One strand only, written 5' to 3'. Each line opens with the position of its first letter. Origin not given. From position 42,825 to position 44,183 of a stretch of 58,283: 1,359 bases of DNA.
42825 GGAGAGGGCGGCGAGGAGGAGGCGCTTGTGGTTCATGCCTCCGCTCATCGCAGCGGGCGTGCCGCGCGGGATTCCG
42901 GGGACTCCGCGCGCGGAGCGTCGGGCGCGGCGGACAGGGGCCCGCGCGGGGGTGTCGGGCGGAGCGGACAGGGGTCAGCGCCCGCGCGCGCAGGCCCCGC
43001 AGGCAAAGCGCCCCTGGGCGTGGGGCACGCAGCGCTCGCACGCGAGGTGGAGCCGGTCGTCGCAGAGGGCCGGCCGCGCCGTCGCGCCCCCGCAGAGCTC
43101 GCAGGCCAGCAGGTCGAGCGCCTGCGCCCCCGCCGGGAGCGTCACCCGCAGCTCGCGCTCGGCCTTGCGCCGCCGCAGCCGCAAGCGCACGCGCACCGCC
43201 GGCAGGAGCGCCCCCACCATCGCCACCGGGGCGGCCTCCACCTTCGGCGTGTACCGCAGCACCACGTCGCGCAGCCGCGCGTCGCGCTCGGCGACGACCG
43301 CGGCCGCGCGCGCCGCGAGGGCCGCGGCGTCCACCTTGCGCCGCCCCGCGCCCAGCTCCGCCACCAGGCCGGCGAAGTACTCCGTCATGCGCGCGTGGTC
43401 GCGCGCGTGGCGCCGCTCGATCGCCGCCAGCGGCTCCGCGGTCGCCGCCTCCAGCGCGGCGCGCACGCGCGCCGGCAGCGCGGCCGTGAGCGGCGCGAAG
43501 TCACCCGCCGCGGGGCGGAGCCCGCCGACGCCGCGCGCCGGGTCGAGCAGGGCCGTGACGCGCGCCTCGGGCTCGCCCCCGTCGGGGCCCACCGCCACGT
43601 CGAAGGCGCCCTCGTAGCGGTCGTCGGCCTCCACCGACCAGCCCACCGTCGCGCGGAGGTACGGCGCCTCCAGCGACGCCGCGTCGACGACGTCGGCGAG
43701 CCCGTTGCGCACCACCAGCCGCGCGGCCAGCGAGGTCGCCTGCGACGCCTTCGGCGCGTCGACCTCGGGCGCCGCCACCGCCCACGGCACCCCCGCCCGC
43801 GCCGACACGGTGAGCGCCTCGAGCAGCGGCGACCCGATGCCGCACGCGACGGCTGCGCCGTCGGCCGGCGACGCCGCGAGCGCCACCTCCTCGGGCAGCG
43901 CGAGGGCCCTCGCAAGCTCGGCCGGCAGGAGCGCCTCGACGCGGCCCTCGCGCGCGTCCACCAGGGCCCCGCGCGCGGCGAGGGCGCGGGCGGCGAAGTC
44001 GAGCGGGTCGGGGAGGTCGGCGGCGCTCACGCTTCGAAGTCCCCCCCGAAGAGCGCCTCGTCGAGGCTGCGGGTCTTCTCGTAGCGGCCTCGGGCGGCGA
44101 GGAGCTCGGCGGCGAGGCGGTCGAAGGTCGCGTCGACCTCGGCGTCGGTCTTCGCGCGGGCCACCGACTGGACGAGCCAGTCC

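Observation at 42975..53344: Decayed methyltransferase / IS21 / SNF2-helicase / zinc-ribbon locus: candidate remnant of a helicase-based defence system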

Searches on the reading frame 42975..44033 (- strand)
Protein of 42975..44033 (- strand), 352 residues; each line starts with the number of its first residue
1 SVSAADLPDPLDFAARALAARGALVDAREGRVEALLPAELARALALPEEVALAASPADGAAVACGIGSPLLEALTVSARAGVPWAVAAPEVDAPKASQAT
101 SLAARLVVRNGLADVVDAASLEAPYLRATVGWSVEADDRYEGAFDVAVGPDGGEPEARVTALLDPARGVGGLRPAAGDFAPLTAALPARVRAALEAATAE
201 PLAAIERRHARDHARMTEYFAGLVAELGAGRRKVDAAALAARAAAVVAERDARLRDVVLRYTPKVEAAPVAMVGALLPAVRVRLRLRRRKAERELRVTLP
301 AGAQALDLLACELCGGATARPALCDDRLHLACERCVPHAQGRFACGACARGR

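Call 5: search_protein_families(library=pfam, proteins=[window:42975-44033:-], max_evalue=0.01)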
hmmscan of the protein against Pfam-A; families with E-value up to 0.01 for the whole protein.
window:42975-44033:- (352 aa): 0 families

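Call 6: search_protein_families(library=padloc, proteins=[window:42975-44033:-], max_evalue=0.01)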
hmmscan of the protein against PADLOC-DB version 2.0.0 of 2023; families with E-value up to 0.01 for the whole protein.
window:42975-44033:- (352 aa): 0 families

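Call 15: find_homologous_proteins(query=window:42975-44033:-, max_evalue=0.001)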
Query window:42975-44033:- (352 aa): 57 proteins with E <= 0.001 among 8000 candidates.
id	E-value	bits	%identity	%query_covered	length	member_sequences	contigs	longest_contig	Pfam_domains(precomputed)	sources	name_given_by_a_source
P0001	6.7e-208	708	100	100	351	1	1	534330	-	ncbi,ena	ncbi:MAG: hypothetical protein U0324_10250 [Polyangiales bacterium]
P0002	1.5e-162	559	80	98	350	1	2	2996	-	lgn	-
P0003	9.5e-162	556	79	99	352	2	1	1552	-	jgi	-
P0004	1.1e-161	556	79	98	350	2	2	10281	-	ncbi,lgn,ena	-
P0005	9.5e-160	549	77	98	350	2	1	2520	-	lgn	-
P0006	3.3e-135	469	85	45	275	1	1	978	-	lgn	-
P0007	4.3e-130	452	67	99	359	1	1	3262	-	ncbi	-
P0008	8.1e-125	435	64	100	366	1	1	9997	-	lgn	-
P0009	2.4e-124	433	64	100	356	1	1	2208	-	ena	-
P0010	1.7e-123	430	65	99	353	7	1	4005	-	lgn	-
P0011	4.3e-122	426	65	100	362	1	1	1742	-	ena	-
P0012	1.1e-121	424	66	98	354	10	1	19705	-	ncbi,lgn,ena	-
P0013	1.0e-119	418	75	77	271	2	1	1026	-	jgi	jgi:hypothetical protein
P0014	7.8e-114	398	61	99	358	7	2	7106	-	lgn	-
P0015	8.5e-114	398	61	97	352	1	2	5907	-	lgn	-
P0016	8.1e-112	392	61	98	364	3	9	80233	-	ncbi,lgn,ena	-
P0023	1.6e-80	289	50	98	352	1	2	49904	-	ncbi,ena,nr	ncbi:MAG: hypothetical protein EXR72_05465 [Myxococcales bacterium]|nr:hypothetical protein [Myxococ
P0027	6.8e-71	257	47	98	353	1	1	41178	-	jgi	jgi:hypothetical protein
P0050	2.7e-61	226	45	98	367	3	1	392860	-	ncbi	-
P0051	4.3e-61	225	45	98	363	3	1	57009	-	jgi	jgi:hypothetical protein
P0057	3.7e-45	173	37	97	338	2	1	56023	-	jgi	jgi:hypothetical protein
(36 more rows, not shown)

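Call 17: find_encoding_contigs(protein=P0050, flank=10000, max_places=2)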
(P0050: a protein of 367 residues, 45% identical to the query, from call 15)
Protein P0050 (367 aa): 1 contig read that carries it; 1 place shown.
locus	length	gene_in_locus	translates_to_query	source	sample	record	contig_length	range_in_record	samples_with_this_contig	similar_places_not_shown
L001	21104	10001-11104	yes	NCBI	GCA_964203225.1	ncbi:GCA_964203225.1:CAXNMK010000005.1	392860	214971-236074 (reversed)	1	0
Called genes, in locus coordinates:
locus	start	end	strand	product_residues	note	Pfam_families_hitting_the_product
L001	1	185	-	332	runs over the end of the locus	PF00270:DEAD, PF04851:ResIII (weak)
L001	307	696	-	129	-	-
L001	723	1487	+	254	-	PF01699:Na_Ca_ex (weak)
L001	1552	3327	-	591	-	-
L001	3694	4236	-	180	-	-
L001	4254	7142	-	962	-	PF13699:eCIS_core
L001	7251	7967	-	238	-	PF17803:Cadherin_4, PF17892:Cadherin_5, PF17963:Big_9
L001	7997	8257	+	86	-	-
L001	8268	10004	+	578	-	PF04851:ResIII, PF00176:SNF2-rel_dom, PF00270:DEAD (weak), PF00271:Helicase_C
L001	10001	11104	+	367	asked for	-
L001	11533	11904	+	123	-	-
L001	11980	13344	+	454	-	-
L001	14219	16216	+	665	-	PF00694:Aconitase_C, PF00330:Aconitase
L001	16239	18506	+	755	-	-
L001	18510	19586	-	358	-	PF01544:CorA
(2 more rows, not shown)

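Call 18: find_encoding_contigs(protein=P0057, flank=10000, max_places=2)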
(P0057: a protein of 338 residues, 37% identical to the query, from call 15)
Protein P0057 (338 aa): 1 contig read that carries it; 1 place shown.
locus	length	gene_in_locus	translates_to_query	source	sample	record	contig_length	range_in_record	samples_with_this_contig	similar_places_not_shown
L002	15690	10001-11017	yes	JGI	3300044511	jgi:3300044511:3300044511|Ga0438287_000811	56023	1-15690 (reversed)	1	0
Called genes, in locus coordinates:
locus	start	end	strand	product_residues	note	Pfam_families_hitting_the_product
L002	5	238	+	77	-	PF02604:PhdYeFM_antitox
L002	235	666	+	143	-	PF01850:PIN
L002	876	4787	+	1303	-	PF00176:SNF2-rel_dom, PF00271:Helicase_C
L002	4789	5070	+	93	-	-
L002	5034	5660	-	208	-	-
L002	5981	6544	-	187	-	PF01272:GreA_GreB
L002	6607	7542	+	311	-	-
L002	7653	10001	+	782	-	PF00176:SNF2-rel_dom, PF00270:DEAD (weak), PF04851:ResIII, PF00271:Helicase_C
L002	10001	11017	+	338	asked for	-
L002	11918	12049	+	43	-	-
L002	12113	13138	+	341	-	PF04055:Radical_SAM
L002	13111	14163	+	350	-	PF04055:Radical_SAM, PF13186:SPASM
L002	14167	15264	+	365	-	-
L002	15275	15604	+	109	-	-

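Call 19: find_encoding_contigs(protein=P0016, flank=10000, max_places=2)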
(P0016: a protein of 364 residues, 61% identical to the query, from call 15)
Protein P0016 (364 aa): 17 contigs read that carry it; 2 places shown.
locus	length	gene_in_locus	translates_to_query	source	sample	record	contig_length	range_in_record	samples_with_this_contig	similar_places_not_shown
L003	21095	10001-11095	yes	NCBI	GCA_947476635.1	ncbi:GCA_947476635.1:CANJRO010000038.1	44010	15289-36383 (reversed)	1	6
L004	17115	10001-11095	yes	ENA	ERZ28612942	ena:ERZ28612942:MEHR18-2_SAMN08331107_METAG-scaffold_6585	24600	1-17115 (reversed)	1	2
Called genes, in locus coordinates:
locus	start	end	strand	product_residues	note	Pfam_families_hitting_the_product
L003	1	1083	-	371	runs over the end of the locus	PF01522:Polysacc_deac_1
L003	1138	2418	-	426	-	PF24681:Kelch_KLHDC2_KLHL20_DRC7, PF24981:Beta-prop_ATRN-LZTR1, PF24996:NANM (faint), PF13418:Beta-prop_TYW4 (faint), PF13415:Beta-prop_FBX42, PF13854:Kelch_HCF, PF24681:Kelch_KLHDC2_KLHL20_DRC7, PF01344:Kelch_1 (weak)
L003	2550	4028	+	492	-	PF25924:MJECL33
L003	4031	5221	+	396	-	PF07690:MFS_1, PF00083:Sugar_tr (weak)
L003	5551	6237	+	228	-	-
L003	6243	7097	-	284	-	PF01135:PCMT, PF02353:CMAS (weak), PF13489:Methyltransf_23, PF01209:Ubie_methyltran, PF13847:Methyltransf_31, PF08241:Methyltransf_11, PF08242:Methyltransf_12, PF13649:Methyltransf_25, +1 more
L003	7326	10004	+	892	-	PF00176:SNF2-rel_dom, PF04851:ResIII, PF00271:Helicase_C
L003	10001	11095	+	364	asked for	-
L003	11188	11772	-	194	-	-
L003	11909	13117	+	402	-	PF13489:Methyltransf_23 (weak), PF13679:Methyltransf_32, PF13649:Methyltransf_25 (weak)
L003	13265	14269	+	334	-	-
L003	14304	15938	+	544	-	PF04151:PPC (faint), PF00656:Peptidase_C14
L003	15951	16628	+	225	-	-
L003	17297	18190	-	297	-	-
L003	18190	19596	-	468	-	PF00072:Response_reg, PF00158:Sigma54_activat, PF14532:Sigma54_activ_2, PF00004:AAA (weak), PF07728:AAA_5, PF18024:HTH_50 (faint), PF25601:AAA_lid_14, PF02954:HTH_8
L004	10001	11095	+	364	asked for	-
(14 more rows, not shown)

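Call 20: find_encoding_contigs(protein=P0023, flank=10000, max_places=1)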
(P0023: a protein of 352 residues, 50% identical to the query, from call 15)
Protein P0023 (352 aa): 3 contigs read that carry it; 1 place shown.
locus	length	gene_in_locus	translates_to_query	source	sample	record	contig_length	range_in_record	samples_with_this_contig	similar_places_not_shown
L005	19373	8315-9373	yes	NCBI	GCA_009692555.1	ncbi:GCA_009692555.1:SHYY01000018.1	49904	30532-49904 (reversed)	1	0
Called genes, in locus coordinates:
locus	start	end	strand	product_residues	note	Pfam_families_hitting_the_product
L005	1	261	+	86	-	?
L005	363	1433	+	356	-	PF00884:Sulfatase, PF01663:Phosphodiest, PF01676:Metalloenzyme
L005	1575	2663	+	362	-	PF00226:DnaJ, PF01556:DnaJ_C, PF00684:DnaJ_CXXCXGXG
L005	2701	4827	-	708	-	-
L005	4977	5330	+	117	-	PF01909:NTP_transf_2, PF18765:Polbeta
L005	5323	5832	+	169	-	PF20797:HepT-like_2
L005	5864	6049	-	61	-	-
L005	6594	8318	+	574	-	PF04851:ResIII, PF00176:SNF2-rel_dom, PF00270:DEAD (faint), PF00271:Helicase_C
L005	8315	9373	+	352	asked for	-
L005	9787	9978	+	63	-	-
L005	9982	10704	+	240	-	PF01850:PIN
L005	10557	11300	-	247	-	PF09566:RE_SacI_N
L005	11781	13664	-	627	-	-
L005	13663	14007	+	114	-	-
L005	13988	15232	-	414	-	PF00149:Metallophos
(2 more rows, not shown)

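Call 21: find_encoding_contigs(protein=P0051, flank=10000, max_places=1)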
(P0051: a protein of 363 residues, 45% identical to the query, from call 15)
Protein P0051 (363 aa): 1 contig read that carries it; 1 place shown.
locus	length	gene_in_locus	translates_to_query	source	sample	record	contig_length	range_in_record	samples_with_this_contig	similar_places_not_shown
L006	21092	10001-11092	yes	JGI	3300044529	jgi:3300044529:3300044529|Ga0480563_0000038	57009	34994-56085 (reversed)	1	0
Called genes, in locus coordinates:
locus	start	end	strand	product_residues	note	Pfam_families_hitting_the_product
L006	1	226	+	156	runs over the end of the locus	PF03449:GreA_GreB_N, PF01272:GreA_GreB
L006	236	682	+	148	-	PF19502:DUF6036 (weak)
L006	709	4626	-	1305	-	PF13185:GAF_2 (faint), PF00512:HisKA, PF02518:HATPase_c, PF00072:Response_reg, PF08448:PAS_4, PF00512:HisKA, PF02518:HATPase_c, PF00072:Response_reg, +2 more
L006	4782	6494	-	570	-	PF00232:Glyco_hydro_1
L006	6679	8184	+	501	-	PF13173:AAA_14, PF13635:DUF4143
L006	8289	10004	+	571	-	PF04851:ResIII, PF00176:SNF2-rel_dom, PF00270:DEAD (faint), PF00271:Helicase_C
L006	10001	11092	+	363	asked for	-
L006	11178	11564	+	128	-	PF13160:DUF3995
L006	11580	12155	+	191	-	PF13302:Acetyltransf_3, PF00583:Acetyltransf_1, PF24553:Rv0428c_C (weak), PF13673:Acetyltransf_10 (weak), PF13508:Acetyltransf_7, PF08445:FR47 (weak)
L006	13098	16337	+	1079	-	PF02811:PHP, PF07733:DNA_pol3_alpha, PF17657:DNA_pol3_finger, PF14579:HHH_6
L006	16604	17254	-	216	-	PF13183:Fer4_8 (faint), PF13484:Fer4_16 (faint), PF14697:Fer4_21 (faint), PF12838:Fer4_7, PF00037:Fer4 (weak)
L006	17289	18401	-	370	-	PF00146:NADHdh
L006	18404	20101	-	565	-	PF13510:Fer2_4, PF10588:NADH-G_4Fe-4S_3, PF22117:Fer4_Nqo3, PF04879:Molybdop_Fe4S4, PF22151:Fer4_NDSU1, PF00384:Molybdopterin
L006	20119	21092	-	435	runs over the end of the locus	PF00346:Complex1_49kDa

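Call 22: find_encoding_contigs(protein=P0027, flank=10000, max_places=1)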
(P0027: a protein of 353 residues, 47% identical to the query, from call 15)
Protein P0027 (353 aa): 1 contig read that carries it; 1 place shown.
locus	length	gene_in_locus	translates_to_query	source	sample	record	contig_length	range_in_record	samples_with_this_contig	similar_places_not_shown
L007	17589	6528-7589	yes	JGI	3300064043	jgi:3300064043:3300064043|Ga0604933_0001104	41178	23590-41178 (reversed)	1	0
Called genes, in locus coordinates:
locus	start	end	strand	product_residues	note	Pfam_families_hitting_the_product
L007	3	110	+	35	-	?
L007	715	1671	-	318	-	PF01636:APH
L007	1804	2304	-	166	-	PF08327:AHSA1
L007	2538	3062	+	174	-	-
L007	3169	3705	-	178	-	PF06127:Mpo1-like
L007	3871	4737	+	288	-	-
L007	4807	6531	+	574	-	PF04851:ResIII, PF00176:SNF2-rel_dom, PF00270:DEAD (faint), PF00271:Helicase_C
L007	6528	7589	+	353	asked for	-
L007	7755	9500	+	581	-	PF01266:DAO (weak), PF01593:Amino_oxidase, PF13450:NAD_binding_8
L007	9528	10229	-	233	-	PF09536:DUF2378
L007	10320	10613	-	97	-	-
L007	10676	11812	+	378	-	PF00144:Beta-lactamase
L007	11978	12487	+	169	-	-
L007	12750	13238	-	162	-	PF22016:DUF6933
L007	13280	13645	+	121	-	-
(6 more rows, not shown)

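Call 23: find_encoding_contigs(protein=P0012, flank=10000, max_places=1)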
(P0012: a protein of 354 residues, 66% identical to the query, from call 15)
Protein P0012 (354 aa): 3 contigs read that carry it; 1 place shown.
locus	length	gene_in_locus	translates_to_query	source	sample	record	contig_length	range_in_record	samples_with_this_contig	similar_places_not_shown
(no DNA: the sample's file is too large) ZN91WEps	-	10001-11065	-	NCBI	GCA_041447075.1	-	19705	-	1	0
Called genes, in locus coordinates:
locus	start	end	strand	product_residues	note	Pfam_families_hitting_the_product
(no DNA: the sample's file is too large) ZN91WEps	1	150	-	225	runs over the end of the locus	-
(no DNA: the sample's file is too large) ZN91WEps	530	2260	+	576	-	PF00749:tRNA-synt_1c, PF03950:tRNA-synt_1c_C, PF20974:tRNA-synt_1c_C2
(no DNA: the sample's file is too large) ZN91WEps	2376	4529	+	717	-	PF00107:ADH_zinc_N, PF01408:GFO_IDH_MocA, PF22725:GFO_IDH_MocA_C3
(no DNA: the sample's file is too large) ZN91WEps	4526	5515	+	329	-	PF21360:PylC-like_N, PF02655:ATP-grasp_3, PF13535:ATP-grasp_4 (faint), PF15632:ATPgrasp_Ter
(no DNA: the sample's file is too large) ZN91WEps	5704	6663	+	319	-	PF14257:DUF4349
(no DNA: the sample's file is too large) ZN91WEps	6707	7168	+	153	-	-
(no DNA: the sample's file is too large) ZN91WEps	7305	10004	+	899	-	PF00176:SNF2-rel_dom, PF04851:ResIII, PF00271:Helicase_C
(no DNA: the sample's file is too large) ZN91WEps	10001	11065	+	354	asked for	-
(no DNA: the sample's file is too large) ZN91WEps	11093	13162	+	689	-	-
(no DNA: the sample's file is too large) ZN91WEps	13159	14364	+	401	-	PF13489:Methyltransf_23 (weak), PF13679:Methyltransf_32, PF13649:Methyltransf_25 (faint)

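Call 26: search_solved_structures(query=A2, max_evalue=10, show_alignments=2)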
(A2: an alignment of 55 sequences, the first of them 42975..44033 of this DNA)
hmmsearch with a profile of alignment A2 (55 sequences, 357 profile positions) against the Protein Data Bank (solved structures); distinct sequences matched with E-value up to 10: 17.
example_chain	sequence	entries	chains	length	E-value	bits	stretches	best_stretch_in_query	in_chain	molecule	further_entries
5jw7_B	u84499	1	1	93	0.025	17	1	307-354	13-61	E3 ubiquitin-protein ligase TRIM56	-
1za0_A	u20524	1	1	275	0.1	15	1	196-251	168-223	POSSIBLE ACYL-[ACYL-CARRIER PROTEIN] DESATURASE DESA2 (ACYL-[ACP] DESATURASE) (STEAROYL-AC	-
2efl_A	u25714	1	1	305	0.16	14.3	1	182-254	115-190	Formin-binding protein 1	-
1ehj_A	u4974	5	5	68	0.17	14.3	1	310-353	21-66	CYTOCHROME C7 | CYTOCHROME C551.5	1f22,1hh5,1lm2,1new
1kwj_A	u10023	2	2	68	0.17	14.3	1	310-353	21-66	cytochrome c7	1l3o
3bh1_A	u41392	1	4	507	0.2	14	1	205-244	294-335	UPF0371 protein DIP2346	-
4l8i_A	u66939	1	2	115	0.25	13.7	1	193-250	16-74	RSV epitope scaffold FFL_005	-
8i3x_A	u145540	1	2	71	0.35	13.2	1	310-354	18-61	RING-type domain-containing protein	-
4s3o_C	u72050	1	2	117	0.47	12.8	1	313-355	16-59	Polycomb group RING finger protein 5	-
2h0d_B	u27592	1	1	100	4.4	9.6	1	312-355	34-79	Ubiquitin ligase protein RING2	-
7klo_A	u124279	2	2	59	5.2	9.4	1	308-354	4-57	Lysine-specific demethylase 5A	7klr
8a38_A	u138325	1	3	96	5.4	9.3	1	313-355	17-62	Tripartite motif-containing protein 2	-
7zj3_D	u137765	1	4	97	5.5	9.3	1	313-355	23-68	Tripartite motif-containing protein 2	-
7nd1_A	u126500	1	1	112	5.7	9.3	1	312-355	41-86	E3 ubiquitin-protein ligase RING2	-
4s3o_B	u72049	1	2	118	6.3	9.1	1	312-355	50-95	E3 ubiquitin-protein ligase RING2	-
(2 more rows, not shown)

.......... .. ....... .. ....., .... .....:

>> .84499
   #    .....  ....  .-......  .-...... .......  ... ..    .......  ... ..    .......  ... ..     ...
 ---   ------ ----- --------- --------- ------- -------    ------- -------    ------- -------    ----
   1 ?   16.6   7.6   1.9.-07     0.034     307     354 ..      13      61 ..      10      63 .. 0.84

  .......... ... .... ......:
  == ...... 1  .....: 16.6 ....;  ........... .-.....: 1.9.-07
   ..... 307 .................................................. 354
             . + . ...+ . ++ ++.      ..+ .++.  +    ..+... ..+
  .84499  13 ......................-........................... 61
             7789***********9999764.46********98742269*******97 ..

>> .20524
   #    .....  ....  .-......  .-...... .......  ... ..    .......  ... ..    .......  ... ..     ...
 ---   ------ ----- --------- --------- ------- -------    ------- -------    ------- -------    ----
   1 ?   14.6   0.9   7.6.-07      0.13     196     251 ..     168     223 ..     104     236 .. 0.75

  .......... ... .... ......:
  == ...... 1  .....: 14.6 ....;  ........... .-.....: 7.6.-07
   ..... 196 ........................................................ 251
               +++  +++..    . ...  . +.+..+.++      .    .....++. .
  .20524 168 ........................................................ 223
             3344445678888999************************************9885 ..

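Call 28: search_protein_families(library=ncbifam, proteins=[window:42975-44033:-], max_evalue=0.01)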
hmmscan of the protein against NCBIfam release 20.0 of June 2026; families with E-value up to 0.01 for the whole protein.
window:42975-44033:- (352 aa): 0 families
